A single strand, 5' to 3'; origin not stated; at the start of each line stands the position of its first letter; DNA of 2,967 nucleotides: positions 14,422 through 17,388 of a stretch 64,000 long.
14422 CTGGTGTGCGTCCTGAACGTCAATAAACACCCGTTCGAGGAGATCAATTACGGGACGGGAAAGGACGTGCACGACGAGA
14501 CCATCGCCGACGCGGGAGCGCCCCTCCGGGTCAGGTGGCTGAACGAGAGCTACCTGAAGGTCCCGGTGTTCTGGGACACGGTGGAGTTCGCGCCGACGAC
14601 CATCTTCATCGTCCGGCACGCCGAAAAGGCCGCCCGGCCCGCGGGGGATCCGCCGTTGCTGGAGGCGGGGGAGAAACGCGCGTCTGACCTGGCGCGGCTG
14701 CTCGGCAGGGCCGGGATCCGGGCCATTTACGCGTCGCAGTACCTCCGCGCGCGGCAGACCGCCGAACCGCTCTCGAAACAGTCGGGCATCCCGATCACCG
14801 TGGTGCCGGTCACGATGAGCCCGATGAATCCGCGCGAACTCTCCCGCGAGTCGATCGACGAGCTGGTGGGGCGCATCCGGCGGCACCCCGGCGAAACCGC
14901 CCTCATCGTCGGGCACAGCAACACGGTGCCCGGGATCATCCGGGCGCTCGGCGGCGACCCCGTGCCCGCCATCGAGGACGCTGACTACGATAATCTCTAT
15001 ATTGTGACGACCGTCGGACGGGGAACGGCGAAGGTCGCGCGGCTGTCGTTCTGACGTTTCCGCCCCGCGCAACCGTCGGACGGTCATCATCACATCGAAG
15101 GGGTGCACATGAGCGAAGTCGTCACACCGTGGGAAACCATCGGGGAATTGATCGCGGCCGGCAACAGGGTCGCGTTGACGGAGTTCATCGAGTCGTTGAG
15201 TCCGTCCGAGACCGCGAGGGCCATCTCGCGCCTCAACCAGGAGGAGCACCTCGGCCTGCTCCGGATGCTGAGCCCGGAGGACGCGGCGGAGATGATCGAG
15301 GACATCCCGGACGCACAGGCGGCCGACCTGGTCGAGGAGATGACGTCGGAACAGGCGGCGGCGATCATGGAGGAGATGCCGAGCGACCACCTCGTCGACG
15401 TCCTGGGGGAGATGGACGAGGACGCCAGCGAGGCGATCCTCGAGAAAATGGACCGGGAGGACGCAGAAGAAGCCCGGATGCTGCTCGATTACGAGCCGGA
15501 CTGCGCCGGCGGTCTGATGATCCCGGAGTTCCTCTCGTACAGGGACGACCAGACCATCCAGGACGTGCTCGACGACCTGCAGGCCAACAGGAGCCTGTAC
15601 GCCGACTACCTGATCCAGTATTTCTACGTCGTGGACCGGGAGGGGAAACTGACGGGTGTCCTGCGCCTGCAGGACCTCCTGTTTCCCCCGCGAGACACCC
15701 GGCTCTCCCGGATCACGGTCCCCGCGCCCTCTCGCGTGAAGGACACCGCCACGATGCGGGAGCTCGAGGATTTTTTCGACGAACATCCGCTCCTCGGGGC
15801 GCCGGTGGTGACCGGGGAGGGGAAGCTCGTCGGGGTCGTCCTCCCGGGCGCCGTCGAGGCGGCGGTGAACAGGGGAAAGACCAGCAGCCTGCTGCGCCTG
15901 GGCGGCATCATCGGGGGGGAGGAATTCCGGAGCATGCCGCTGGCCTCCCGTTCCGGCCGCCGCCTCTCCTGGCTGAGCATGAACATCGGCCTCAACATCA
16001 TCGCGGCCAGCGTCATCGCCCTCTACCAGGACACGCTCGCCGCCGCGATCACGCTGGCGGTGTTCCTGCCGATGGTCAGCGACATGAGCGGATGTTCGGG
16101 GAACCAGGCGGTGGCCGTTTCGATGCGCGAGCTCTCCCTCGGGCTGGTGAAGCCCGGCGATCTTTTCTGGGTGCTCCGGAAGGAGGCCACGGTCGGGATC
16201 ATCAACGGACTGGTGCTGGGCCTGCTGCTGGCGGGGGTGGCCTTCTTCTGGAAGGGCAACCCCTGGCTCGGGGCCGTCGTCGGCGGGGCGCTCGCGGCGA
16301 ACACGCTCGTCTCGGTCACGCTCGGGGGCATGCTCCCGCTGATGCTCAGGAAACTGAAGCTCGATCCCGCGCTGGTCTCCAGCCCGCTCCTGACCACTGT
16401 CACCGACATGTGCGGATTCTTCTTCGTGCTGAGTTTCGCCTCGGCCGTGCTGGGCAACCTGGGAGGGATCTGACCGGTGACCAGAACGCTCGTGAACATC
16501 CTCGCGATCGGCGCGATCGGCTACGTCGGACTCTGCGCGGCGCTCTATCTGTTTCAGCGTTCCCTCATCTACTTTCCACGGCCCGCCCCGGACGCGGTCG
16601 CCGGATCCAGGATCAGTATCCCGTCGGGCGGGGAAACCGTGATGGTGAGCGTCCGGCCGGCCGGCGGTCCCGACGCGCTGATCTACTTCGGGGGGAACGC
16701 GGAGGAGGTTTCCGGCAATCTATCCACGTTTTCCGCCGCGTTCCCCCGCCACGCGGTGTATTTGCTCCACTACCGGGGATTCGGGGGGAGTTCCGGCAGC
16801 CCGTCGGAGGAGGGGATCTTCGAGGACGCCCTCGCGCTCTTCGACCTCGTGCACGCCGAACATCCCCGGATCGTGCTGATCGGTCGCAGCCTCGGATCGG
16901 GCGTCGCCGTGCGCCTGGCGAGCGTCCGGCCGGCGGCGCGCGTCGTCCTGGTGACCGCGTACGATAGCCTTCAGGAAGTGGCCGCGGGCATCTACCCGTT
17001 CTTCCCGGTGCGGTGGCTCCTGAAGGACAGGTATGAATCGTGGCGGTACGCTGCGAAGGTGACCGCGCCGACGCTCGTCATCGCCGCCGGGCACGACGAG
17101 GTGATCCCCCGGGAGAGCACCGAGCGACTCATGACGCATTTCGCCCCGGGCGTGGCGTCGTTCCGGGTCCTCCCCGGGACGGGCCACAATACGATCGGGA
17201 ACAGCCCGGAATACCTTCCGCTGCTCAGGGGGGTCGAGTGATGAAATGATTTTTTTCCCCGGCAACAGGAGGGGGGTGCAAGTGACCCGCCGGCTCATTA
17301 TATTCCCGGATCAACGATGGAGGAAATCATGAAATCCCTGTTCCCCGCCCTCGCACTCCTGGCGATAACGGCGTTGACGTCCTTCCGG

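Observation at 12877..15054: Fusion of a secreted CocE/NonD-type serine hydrolase with a histidine-phosphatase (SixA/PGM-like) domain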

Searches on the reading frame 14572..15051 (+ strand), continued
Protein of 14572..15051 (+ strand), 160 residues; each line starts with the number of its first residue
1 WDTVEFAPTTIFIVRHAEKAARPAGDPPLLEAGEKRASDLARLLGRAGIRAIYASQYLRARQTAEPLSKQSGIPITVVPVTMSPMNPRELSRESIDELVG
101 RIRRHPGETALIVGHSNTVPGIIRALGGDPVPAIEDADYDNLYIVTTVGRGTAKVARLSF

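Call 30: find_related_loci(query=A3, collection=genome_contigs, flank=3000)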
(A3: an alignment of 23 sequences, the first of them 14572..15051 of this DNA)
Query A3 (160 aa) in genome_contigs; peptide patterns used: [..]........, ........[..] (x = any residue, [..] = any of these).
600 stretches matched a pattern (row limit reached: there are more); 587 encode a relative of the query (tblastn E <= 1e-3); the best 80 are kept; 80 distinct loci.
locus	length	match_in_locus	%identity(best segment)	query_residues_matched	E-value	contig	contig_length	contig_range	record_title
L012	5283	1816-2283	57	5-160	1e-58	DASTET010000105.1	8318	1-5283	MAG TPA_asm: Blastocatellia bacterium isolate SMAG_U854 k141_277827, whole genome shotgun sequence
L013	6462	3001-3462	60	5-158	8e-58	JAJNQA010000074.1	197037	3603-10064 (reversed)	MAG: Heliomicrobium sp. isolate MAG_31 k141_306156, whole genome shotgun sequence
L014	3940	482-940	59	5-158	7e-57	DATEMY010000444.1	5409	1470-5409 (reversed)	MAG TPA_asm: Blastocatellia bacterium isolate SMAG_U8955 k141_139892, whole genome shotgun sequence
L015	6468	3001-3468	53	5-160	7e-56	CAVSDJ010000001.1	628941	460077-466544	MAG: Blastocatellia bacterium isolate MFD01916.bin.3.112 genome assembly, contig: contig_10089, whole genome shotgun seq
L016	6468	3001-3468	53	5-160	5e-55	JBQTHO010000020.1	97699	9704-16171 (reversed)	MAG: Acidobacteriota bacterium isolate SAR255 c_000000035827, whole genome shotgun sequence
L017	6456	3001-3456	54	9-160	1e-53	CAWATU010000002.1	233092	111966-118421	MAG: uncultured Acidobacteriota bacterium isolate MFD04212.bin.1.138 genome assembly, contig: contig_25065, whole genome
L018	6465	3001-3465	57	6-160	1e-52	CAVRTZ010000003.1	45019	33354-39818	MAG: uncultured Ignavibacteria bacterium isolate MFD02809.bin.2.75 genome assembly, contig: contig_126434, whole genome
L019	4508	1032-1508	55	5-158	2e-52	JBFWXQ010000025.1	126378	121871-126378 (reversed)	MAG: Blastocatellales bacterium isolate CA_2019_TPBS_144 NODE_1275_length_126378_cov_21.422713_TPBS, whole genome shotgu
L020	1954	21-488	53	5-160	1e-52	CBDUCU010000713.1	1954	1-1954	MAG TPA_asm: uncultured bacterium isolate ERR2431955_concoct_83 genome assembly, contig: ERZ23878311.94221, whole genome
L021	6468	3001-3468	50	5-160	2e-51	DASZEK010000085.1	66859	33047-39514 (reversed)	MAG TPA_asm: Pyrinomonadaceae bacterium isolate SMAG_U6492 k141_545485, whole genome shotgun sequence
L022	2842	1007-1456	58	5-158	3e-51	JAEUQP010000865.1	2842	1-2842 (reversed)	MAG: Acidobacteria bacterium isolate new MAG-254 k141_4501038, whole genome shotgun sequence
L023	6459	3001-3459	60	5-158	6e-50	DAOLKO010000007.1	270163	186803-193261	MAG TPA_asm: Blastocatellia bacterium isolate AMR_MDS_0338 NODE_10_length_270163_cov_16.842826, whole genome shotgun seq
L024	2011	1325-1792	54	5-160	5e-49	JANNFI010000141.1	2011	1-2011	MAG: Ignavibacteria bacterium isolate OTE_75_metabat_310 OTE_75_k141_2143448, whole genome shotgun sequence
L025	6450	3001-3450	55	5-158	3e-48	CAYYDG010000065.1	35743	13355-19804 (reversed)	MAG TPA_asm: uncultured Heliomicrobium sp. isolate binchicken_co276_100 genome assembly, contig: NODE_1126_length_35743_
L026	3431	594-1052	57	5-158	3e-48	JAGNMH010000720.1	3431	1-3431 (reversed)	MAG: Acidobacteria bacterium isolate Go_SlAct_bin_180 Go_SlAct_221039_length_3431_cov_4.144976, whole genome shotgun seq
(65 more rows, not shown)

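Call 45: predict_structure(alignment_id=A3)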
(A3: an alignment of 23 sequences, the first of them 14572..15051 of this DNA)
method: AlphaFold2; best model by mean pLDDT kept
length: 160 residues; sequences in the alignment: 23
mean_pLDDT: 78.9   pTM: 0.76
mean pLDDT of the five models: 78.9, 78.2, 75.3, 74.1, 70.2
residues with pLDDT >= 90: 32; 70-90: 93; 50-70: 26; < 50: 9
segments of 3 or more residues with pLDDT < 50: 1-3, 21-25
pLDDT, mean of each block of 10 residues (from residue 1): 56 63 52 83 85 89 92 92 86 91 80 82 80 74 78 78
secondary structure, 60 per line:
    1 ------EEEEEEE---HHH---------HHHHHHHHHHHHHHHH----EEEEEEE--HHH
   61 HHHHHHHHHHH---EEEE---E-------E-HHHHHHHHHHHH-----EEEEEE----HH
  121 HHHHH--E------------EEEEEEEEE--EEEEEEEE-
elements in order: E7-13 H29-44 E49-55 H58-71 E75-78 H92-103 E109-114 H119-125 E141-149 E152-159

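Call 50: fold_search(model_id=the predicted structure, library=pdb)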
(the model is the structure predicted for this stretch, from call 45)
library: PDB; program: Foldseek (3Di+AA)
matches with E <= 10: 1780; with E <= 0.001: 94
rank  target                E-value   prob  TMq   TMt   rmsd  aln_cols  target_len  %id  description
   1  5gg9                  1.1e-06  1.00  0.64  0.38   5.5       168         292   20  Crystal structure of Mycobacterium smegmatis MutT1 in complex with 8-oxo-GTP, 8-oxo-GMP and pyrophosphate (released 2017-04-19)
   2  5xd3                  1.1e-06  1.00  0.63  0.37   5.7       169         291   19  Crystal structure of Mycobacterium smegmatis MutT1 in complex with ATP (I) (released 2017-08-09)
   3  9cxx_A                1.2e-06  1.00  0.62  0.37   4.8       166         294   18  Structure of Rv2985, a Nudix diadenosine polyphosphatase from M. tuberculosis, in complex with putative ATP (released 2026-01-14)
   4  9cxx_B                1.4e-06  1.00  0.63  0.38   4.3       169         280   18  Structure of Rv2985, a Nudix diadenosine polyphosphatase from M. tuberculosis, in complex with putative ATP (released 2026-01-14)
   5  5xd5_A                1.7e-06  1.00  0.64  0.38   5.2       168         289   20  Crystal structure of Mycobacterium smegmatis MutT1 in complex with ATP, magnesium fluoride and phosphate (released 2017-08-09)
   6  6m72                  1.7e-06  1.00  0.64  0.38   5.3       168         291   20  Crystal structure of Mycobacterium smegmatis MutT1 in complex with 8-oxo-dGDP (released 2020-10-14)
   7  5gg7_A                2.4e-06  1.00  0.64  0.38   5.6       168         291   20  Crystal structure of Mycobacterium smegmatis MutT1 in complex with 8-oxo-dGTP, 8-oxo-dGMP and pyrophosphate (I) (released 2017-04-19)
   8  5gg6_B                3.5e-06  1.00  0.62  0.37   5.3       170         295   19  Crystal structure of Mycobacterium smegmatis MutT1 in complex with 8-oxo-dGTP (released 2017-04-19)
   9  5gg8                  5.1e-06  1.00  0.61  0.36   5.7       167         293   20  Crystal structure of Mycobacterium smegmatis MutT1 in complex with 8-oxo-dGTP, 8-oxo-dGMP and pyrophosphate (II) (released 2017-04-19)
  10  3eoz_A                5.4e-06  1.00  0.57  0.58   5.4       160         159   18  Crystal Structure of Phosphoglycerate Mutase from Plasmodium Falciparum, PFD0660w (released 2008-11-25)
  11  6m6y                  5.8e-06  1.00  0.66  0.39   5.0       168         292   20  Crystal structure of Mycobacterium smegmatis MutT1 in complex with 8-oxo-dGTP (released 2020-10-14)
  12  9emu_C                7.0e-06  1.00  0.56  0.42   6.7       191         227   17  RosC-8-demethyl-8-amino-FMN - Phosphate complex (released 2024-09-04)
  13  5gg5                  8.5e-06  1.00  0.63  0.37   5.9       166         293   20  Crystal structure of Mycobacterium smegmatis MutT1 (released 2017-04-19)
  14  9emu_A                9.0e-06  1.00  0.61  0.47   6.6       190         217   16  RosC-8-demethyl-8-amino-FMN - Phosphate complex (released 2024-09-04)
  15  8s6q_B                9.0e-06  1.00  0.50  0.43   7.1       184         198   20  RosC (released 2025-03-12)
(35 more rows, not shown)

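Call 53: find_related_loci(query=window:14581-15051:+, collection=metagenome_contigs, flank=3000)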
Query window:14581-15051:+ (157 aa) in metagenome_contigs; peptide patterns used: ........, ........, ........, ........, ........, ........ (x = any residue, [..] = any of these).
405 stretches matched a pattern; 2 encode a relative of the query (tblastn E <= 1e-3); 2 distinct loci.
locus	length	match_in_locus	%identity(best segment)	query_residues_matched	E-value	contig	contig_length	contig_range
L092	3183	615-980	40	7-142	1e-25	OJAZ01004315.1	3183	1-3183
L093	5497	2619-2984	39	7-142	1e-24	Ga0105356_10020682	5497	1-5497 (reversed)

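Call 71: search_protein_families(library=pfam, alignment_id=A6, max_evalue=0.00001)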
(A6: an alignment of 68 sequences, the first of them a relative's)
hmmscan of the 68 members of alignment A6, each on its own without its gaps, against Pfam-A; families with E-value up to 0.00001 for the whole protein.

A. member 1, L012:1119-1562:+ (148 aa): 0 families

B. families by the number of members that match (of 68 scanned): 42 families (the first 25 are shown)
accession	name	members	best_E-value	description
PF08818.16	DUF1801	4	1e-17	Domain of unknown function (DU1801)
PF00282.25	Pyridoxal_deC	2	1.3e-72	Pyridoxal-dependent decarboxylase conserved domain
PF08245.18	Mur_ligase_M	2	9e-23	Mur ligase middle domain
PF00041.27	fn3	2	5.8e-14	Fibronectin type III domain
PF02875.26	Mur_ligase_C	2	2.6e-11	Mur ligase, glutamate ligase domain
PF00155.27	Aminotran_1_2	2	3.6e-06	Aminotransferase class I and II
PF06965.17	Na_H_antiport_1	1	2e-137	Na+/H+ antiporter 1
PF00654.25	Voltage_CLC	1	5.8e-90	Voltage gated chloride channel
PF05171.18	HemS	1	3e-81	Haemin-degrading HemS.ChuX domain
PF01904.24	DUF72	1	9.2e-69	Protein of unknown function DUF72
PF06228.19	ChuX_HutX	1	9.8e-64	Haem utilisation ChuX/HutX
PF20408.4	Abhydrolase_11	1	4.6e-52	Alpha/beta hydrolase domain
PF02872.23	5_nucleotid_C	1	3.4e-43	5'-nucleotidase, C-terminal domain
PF00719.24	Pyrophosphatase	1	2.3e-29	Inorganic pyrophosphatase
PF00171.27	Aldedh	1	5.3e-22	Aldehyde dehydrogenase family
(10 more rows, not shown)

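Call 72: search_protein_families(library=pfam, alignment_id=A7, max_evalue=0.00001)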
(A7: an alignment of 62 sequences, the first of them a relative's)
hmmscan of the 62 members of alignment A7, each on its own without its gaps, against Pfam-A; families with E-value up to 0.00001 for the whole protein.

A. member 1, L012:2387-2782:+ (132 aa): 0 families

B. families by the number of members that match (of 62 scanned): 47 families (the first 25 are shown)
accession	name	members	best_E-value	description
PF02735.22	Ku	3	3.2e-46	Ku70/Ku80 beta-barrel domain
PF01894.22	UPF0047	3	8.5e-42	Uncharacterised protein family UPF0047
PF08713.17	DNA_alkylation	2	1.7e-63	DNA alkylation repair enzyme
PF13561.12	adh_short_C2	2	8.3e-55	Enoyl-(Acyl carrier protein) reductase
PF00106.31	adh_short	2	7.7e-54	short chain dehydrogenase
PF02558.23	ApbA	2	3.6e-39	Ketopantoate reductase PanE/ApbA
PF08546.17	ApbA_C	2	2e-26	Ketopantoate reductase PanE/ApbA C terminal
PF08659.16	KR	2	1.9e-14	KR domain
PF13145.12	Rotamase_2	2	6.3e-10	PPIC-type PPIASE domain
PF00326.27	Peptidase_S9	2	6.3e-08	Prolyl oligopeptidase family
PF00133.28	tRNA-synt_1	1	4.2e-127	tRNA synthetases class I (I, L, M and V)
PF06418.20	CTP_synth_N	1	1.1e-125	CTP synthase N-terminus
PF00291.31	PALP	1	3e-78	Pyridoxal-phosphate dependent enzyme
PF00378.25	ECH_1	1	9.8e-63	Enoyl-CoA hydratase/isomerase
PF00563.25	EAL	1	2e-60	EAL domain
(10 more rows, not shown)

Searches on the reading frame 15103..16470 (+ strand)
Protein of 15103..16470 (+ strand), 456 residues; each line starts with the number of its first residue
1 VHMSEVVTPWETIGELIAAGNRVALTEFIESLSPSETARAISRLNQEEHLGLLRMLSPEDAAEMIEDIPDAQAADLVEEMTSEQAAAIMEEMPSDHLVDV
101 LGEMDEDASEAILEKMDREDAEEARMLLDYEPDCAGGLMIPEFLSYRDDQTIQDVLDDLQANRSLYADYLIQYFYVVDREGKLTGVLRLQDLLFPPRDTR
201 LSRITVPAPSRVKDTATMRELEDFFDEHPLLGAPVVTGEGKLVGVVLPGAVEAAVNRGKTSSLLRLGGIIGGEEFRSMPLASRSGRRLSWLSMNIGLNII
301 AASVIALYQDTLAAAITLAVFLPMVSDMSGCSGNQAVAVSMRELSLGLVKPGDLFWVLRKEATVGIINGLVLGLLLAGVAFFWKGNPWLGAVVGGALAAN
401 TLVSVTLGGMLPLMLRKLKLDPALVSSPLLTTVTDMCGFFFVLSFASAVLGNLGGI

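Call 37: search_protein_families(library=pfam, proteins=[window:15103-16470:+], max_evalue=0.001)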
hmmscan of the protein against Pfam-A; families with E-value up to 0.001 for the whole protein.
window:15103-16470:+ (456 aa): 3 families
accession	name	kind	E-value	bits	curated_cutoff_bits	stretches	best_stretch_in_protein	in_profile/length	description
PF01769.21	MgtE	-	1.7e-32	112.7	27.6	1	322-444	1-124/125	Divalent cation transporter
PF03448.22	MgtE_N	-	3.9e-22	79.1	25.9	1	32-133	1-102/102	MgtE intracellular N domain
PF00571.33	CBS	-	5.4e-11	43.1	24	1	136-193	2-52/57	CBS domain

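Call 64: find_homologous_proteins(query=window:15103-16470:+, max_evalue=1e-30)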
Query window:15103-16470:+ (456 aa): 7732 proteins with E <= 1e-30 among 8000 candidates; the best 120 are listed.
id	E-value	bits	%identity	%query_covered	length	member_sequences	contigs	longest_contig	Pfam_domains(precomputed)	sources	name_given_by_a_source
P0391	2.7e-290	981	100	100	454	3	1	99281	PF01769.22,PF00571.34,PF03448.23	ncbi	-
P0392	2.0e-249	846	72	62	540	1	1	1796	PF01769.22,PF00571.34,PF03448.23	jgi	jgi:Mg/Co/Ni transporter MgtE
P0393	4.7e-225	766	78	100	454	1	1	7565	PF01769.22,PF00571.34,PF03448.23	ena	-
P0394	1.4e-224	764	78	100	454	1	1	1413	PF01769.22,PF00571.34,PF03448.23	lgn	-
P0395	2.3e-224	764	78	100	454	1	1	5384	PF01769.22,PF00571.34,PF03448.23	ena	-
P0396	4.7e-224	763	77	100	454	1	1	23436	PF01769.22,PF00571.34,PF03448.23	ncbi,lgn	-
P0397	9.2e-224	762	77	100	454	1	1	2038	PF01769.22,PF00571.34,PF03448.23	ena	-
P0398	1.2e-223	761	78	100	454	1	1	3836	PF01769.22,PF00571.34,PF03448.23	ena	-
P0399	2.9e-223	760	77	100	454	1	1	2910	PF01769.22,PF00571.34,PF03448.23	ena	-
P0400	3.6e-223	760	78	100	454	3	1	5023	PF01769.22,PF00571.34,PF03448.23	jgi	-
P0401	1.3e-222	758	77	100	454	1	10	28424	PF01769.22,PF00571.34,PF03448.23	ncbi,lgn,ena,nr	ncbi:MAG: magnesium transporter [Desulfobacterales bacterium]|nr:magnesium transporter [Desulfobacte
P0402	6.3e-222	755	76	100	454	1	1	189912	PF01769.22,PF00571.34,PF03448.23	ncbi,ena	-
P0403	7.7e-222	755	77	100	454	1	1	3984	PF01769.22,PF00571.34,PF03448.23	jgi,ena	-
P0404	1.1e-221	755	77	100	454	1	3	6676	PF01769.22,PF00571.34,PF03448.23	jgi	jgi:magnesium transporter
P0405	1.3e-221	754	76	100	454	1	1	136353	PF01769.22,PF00571.34,PF03448.23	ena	-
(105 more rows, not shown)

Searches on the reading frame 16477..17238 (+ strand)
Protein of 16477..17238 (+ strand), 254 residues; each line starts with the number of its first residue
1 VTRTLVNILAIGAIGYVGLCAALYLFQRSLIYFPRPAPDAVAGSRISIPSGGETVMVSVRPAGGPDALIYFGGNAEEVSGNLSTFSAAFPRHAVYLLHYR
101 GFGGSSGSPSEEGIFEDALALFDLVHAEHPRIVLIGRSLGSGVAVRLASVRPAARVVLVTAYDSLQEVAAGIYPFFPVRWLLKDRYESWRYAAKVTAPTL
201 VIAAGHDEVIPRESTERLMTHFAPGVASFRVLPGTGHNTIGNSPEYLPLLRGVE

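Call 37: search_protein_families(library=pfam, proteins=[window:16477-17238:+], max_evalue=0.001)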
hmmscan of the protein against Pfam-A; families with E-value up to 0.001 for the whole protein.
window:16477-17238:+ (254 aa): 4 families
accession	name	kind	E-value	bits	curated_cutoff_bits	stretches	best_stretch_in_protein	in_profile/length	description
PF12146.15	Hydrolase_4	-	3.3e-13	49.9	27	2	92-161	32-109/239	Serine aminopeptidase, S33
PF00561.26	Abhydrolase_1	-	2.4e-11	44.2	25.8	1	87-176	25-123/245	alpha/beta hydrolase fold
PF12697.13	Abhydrolase_6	-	2.8e-07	31.9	26.3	1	86-181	22-113/217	Alpha/beta hydrolase family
PF20408.4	Abhydrolase_11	-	0.00095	19.4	27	0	121-217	67-148/193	Alpha/beta hydrolase domain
